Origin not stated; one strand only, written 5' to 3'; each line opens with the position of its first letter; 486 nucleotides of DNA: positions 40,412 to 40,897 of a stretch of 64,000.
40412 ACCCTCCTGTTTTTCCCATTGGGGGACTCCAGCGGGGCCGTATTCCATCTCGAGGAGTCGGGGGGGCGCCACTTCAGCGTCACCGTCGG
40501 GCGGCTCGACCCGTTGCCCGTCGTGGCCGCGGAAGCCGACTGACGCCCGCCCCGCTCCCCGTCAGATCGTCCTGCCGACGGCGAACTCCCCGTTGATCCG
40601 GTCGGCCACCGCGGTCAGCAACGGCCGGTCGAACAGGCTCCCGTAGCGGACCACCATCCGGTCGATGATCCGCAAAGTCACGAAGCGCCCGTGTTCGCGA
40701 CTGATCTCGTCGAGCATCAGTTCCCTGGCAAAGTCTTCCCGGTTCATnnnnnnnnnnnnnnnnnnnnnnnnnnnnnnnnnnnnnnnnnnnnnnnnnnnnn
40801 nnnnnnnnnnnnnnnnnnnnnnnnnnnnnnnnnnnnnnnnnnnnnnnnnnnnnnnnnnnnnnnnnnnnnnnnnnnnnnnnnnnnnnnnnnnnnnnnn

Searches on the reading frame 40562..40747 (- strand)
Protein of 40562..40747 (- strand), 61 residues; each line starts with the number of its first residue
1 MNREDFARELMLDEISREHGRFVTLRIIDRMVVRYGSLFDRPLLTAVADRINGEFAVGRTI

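Call 63: search_protein_families(library=pfam, proteins=[window:40562-40747:-], max_evalue=0.001)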
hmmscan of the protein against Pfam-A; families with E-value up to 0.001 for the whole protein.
window:40562-40747:- (61 aa): 0 families
